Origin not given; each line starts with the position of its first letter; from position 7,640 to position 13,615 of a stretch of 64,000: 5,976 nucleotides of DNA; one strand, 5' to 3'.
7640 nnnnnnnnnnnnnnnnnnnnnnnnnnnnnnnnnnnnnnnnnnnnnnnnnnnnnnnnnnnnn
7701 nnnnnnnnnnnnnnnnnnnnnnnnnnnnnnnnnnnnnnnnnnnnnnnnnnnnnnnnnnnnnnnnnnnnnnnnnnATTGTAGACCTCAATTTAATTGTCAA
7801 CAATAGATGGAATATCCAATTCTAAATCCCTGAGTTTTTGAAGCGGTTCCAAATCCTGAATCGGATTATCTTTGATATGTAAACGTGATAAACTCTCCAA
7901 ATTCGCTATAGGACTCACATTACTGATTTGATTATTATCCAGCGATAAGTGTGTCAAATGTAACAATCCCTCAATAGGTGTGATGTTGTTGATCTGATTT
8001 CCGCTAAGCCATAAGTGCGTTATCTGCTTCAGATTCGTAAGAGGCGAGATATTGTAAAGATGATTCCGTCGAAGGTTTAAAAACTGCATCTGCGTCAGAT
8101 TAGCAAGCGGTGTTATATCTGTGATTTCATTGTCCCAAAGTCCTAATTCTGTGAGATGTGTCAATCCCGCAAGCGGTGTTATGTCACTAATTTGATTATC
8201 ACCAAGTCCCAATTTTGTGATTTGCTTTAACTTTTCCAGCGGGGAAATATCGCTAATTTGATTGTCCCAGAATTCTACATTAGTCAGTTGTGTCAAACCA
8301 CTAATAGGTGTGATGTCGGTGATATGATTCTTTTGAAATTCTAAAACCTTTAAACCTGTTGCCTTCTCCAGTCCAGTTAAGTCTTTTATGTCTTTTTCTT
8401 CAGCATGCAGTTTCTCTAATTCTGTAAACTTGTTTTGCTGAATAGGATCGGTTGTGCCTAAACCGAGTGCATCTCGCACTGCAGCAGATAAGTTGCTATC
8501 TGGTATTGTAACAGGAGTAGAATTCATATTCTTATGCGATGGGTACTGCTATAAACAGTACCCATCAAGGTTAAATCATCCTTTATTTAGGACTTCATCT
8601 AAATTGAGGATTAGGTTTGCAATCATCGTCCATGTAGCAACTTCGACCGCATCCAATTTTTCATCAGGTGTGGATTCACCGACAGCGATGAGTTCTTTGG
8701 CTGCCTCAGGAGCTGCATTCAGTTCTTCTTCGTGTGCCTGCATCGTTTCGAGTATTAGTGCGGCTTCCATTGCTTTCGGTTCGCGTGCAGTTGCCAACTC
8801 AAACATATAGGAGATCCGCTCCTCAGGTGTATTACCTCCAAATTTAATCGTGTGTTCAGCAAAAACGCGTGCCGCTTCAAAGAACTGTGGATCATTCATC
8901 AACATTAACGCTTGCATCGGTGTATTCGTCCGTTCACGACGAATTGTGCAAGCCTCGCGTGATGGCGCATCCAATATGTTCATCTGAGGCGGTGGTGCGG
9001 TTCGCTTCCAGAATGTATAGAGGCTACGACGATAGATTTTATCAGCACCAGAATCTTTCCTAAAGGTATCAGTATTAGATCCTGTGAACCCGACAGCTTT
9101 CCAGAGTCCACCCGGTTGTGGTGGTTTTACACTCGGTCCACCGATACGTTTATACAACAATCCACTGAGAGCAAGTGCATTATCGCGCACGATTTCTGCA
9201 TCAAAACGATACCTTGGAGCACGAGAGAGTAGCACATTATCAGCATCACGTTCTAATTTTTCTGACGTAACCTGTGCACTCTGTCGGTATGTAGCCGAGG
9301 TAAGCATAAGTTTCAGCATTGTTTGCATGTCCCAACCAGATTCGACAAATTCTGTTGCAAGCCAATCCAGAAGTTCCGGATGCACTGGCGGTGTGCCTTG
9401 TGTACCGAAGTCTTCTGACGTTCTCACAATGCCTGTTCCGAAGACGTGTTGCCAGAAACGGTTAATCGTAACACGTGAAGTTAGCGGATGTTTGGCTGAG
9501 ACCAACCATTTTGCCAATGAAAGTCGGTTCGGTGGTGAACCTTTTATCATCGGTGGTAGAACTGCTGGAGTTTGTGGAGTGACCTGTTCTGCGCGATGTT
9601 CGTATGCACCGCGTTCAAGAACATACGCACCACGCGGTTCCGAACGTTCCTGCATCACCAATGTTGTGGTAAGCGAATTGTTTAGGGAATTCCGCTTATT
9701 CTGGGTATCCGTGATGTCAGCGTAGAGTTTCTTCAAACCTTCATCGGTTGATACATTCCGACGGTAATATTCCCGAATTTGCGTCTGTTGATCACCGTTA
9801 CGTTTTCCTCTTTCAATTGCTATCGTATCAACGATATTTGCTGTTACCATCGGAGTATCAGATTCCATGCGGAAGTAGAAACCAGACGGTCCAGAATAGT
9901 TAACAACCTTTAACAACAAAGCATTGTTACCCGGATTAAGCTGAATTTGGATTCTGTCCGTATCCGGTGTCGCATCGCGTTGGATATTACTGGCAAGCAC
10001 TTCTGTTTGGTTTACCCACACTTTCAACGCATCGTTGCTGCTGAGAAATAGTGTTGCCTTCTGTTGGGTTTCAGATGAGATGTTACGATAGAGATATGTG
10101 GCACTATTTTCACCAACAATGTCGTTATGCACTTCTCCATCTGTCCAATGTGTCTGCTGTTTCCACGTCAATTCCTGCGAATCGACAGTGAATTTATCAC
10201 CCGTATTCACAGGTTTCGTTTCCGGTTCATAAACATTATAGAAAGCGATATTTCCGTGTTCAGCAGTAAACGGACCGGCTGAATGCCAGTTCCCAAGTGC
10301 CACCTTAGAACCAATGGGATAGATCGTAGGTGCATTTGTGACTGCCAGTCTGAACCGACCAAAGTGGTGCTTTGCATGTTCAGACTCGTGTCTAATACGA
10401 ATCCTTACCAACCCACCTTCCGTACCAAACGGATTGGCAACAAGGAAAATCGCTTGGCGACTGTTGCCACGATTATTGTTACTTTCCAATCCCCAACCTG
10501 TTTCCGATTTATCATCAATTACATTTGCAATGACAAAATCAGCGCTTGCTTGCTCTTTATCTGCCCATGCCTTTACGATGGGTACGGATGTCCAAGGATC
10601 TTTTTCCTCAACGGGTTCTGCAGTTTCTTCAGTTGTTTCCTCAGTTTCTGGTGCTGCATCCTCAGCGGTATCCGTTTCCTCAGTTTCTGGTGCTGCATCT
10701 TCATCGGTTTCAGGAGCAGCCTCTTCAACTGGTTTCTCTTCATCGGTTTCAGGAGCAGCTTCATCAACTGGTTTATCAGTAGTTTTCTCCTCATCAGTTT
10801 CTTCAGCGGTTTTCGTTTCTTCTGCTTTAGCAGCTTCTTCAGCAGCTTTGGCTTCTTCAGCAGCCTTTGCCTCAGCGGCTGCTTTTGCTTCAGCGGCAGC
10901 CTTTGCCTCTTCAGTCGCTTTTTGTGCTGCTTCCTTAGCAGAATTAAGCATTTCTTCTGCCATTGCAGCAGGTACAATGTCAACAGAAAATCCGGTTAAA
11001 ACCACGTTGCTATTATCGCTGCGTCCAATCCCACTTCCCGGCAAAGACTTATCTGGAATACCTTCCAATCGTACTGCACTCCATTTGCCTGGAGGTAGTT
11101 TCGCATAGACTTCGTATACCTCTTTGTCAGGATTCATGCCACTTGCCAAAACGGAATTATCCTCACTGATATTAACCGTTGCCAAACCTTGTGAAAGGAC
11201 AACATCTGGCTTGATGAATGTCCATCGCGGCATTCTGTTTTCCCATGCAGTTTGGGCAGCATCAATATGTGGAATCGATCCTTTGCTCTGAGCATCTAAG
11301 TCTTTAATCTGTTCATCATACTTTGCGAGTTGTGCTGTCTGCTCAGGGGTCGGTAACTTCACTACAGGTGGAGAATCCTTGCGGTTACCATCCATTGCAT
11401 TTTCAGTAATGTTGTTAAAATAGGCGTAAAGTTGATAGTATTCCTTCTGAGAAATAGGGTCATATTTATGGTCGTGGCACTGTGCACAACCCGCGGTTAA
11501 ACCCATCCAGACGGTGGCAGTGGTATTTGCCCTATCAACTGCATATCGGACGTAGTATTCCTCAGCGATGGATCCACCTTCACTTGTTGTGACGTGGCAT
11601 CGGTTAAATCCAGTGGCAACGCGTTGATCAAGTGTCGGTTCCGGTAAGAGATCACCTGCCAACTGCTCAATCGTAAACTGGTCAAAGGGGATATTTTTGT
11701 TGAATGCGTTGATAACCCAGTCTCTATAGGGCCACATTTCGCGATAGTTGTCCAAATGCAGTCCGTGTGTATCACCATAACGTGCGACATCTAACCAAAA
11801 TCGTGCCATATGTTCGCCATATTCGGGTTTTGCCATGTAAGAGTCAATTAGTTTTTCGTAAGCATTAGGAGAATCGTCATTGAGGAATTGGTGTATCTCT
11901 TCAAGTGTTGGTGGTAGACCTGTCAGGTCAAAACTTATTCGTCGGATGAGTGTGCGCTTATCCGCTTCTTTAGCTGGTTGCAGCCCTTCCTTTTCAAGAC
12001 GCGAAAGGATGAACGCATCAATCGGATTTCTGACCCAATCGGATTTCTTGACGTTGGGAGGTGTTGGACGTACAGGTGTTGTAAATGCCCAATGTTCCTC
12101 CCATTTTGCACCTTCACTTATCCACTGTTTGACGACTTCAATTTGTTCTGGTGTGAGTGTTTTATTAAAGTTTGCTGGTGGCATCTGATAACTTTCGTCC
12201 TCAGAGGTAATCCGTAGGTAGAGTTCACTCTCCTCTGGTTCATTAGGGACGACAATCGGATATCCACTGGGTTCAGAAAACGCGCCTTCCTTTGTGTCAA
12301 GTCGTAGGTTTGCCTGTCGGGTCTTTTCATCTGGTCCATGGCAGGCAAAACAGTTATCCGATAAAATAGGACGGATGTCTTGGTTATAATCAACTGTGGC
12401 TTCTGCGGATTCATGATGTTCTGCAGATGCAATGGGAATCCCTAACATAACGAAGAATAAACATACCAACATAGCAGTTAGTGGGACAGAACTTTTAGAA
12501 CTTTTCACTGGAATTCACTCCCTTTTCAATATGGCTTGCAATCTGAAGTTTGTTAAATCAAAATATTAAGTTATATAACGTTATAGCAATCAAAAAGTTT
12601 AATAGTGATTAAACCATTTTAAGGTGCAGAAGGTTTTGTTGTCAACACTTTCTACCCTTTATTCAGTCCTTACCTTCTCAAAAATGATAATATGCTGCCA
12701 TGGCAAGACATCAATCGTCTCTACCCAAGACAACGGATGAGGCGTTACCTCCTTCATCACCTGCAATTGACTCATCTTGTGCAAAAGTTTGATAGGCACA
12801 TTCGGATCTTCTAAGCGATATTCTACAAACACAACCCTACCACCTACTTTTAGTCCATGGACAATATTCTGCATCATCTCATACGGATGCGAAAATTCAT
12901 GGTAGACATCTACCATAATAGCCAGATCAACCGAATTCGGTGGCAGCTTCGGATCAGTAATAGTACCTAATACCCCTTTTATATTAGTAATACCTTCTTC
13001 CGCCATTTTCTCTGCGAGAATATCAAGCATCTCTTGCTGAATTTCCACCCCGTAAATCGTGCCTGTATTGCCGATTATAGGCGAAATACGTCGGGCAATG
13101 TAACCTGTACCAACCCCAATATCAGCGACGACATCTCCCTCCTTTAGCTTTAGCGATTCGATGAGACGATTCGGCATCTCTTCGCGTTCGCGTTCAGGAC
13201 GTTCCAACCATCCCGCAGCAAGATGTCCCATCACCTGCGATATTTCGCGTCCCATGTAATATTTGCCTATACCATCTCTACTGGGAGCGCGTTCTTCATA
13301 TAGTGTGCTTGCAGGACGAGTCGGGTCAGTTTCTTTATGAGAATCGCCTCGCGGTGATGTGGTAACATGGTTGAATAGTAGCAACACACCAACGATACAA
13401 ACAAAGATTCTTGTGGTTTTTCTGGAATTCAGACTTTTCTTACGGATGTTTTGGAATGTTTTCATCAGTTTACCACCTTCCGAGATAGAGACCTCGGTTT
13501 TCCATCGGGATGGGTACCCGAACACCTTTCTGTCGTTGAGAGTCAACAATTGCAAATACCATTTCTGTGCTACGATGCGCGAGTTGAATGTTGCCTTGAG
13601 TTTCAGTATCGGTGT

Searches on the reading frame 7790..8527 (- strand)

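Call 18: search_protein_families(library=pfam, proteins=[window:7790-8527:-], max_evalue=0.00001)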
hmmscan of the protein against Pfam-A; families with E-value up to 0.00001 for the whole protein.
window:7790-8527:- (245 aa): 7 families
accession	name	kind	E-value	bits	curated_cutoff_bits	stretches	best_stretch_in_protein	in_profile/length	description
PF12799.13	LRR_4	-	7.6e-44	147.2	27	6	102-143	2-44/44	Leucine Rich repeats (2 copies)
PF13855.12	LRR_8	-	8.2e-14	51.6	27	0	102-157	2-61/61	Leucine rich repeat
PF23952.1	LRR_EndoS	-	2e-09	38.1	27.9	0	8-73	1-59/116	Endo-beta-N-acetylglucosaminidase EndoS LRR domain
PF00560.39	LRR_1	-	5.7e-09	34.8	20.6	0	190-206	1-17/23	Leucine Rich Repeat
PF14580.12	LRR_9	-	5.4e-08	33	30.5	0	77-157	40-125/175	Leucine-rich repeat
PF23598.1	LRR_14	-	1.5e-07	30.9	40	1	117-239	16-148/353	Leucine-rich repeat region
PF23211.1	LRR_LRWD1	-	7.6e-07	29.5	28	0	151-224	27-99/190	Leucine-rich repeat and WD repeat-containing protein 1, LRR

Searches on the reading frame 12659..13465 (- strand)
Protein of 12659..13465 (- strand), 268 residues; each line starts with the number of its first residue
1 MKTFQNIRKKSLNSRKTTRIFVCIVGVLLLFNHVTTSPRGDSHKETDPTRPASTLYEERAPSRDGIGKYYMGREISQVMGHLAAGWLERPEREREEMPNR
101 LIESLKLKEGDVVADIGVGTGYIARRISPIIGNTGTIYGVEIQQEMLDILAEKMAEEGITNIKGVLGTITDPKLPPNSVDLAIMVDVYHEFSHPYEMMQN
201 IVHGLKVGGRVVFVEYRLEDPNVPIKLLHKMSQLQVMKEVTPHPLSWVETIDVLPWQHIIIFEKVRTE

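Call 45: search_protein_families(library=ncbifam, proteins=[window:12659-13465:-], max_evalue=0.00001)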
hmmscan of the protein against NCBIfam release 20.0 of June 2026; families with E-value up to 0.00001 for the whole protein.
window:12659-13465:- (268 aa): 18 families
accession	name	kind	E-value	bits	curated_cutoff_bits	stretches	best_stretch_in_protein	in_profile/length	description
NF008823.0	PRK11873.1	subfamily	8.7e-12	45.1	263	1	105-214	73-182/272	arsenite methyltransferase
NF001240.0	PRK00216.1-1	equivalog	3.2e-11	42.8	378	1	102-217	56-172/251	bifunctional demethylmenaquinone methyltransferase/2-methoxy-6-polyprenyl-1,4-benzoquinol methylase UbiE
NF010549.0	PRK13942.1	equivalog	1.9e-09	37.3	282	1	101-170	69-138/215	protein-L-isoaspartate O-methyltransferase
NF041537.1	ArsM_AhpD_UU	exception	3.7e-09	35.8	510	1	106-215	73-182/345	arsenite methyltransferase/AhpD domain selenoprotein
NF052510.1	methyltran_MpqE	exception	4.1e-09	36.2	335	1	102-217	39-155/234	methyl-plastoquinone biosynthesis methyltransferase MpqE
TIGR02469.1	CbiT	equivalog_domain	4.8e-09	36.5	78.3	1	96-212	6-119/124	precorrin-6Y C5,15-methyltransferase (decarboxylating) subunit CbiT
TIGR02752.1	MenG_heptapren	equivalog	4.8e-09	36.1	419.85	1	101-216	37-152/231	demethylmenaquinone methyltransferase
NF001244.0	PRK00216.1-5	equivalog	4.9e-09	35.8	216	1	100-231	39-170/236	bifunctional demethylmenaquinone methyltransferase/2-methoxy-6-polyprenyl-1,4-benzoquinol methylase UbiE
NF001243.0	PRK00216.1-4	equivalog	1.7e-08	34.1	235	1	100-216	38-154/237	demethylmenaquinone methyltransferase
NF010550.0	PRK13943.1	equivalog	3.9e-08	32.8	359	1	102-213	73-178/322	protein-L-isoaspartate O-methyltransferase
NF040538.1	methyl_ArsM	equivalog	6.6e-08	32.1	500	1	107-152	59-104/356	arsinothricin biosynthesis methyltransferase ArsM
NF001556.0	PRK00377.1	equivalog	7.9e-08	32.3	238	1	97-227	28-157/198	cobalt-precorrin-6Y C(15)-methyltransferase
NF043040.1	corrin_prot_MT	hypoth_equivalog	1.4e-07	31.2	180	1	98-215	31-149/216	corrinoid protein-associated methyltransferase CpaM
NF041536.1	ArsM_DUF2284_UU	exception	1.4e-07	30.2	575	1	106-215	73-182/459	arsenite methyltransferase/DUF2284 domain selenoprotein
TIGR01934.1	MenG_MenH_UbiE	subfamily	1.5e-07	30.9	158.35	1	100-237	30-164/223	ubiquinone/menaquinone biosynthesis methyltransferase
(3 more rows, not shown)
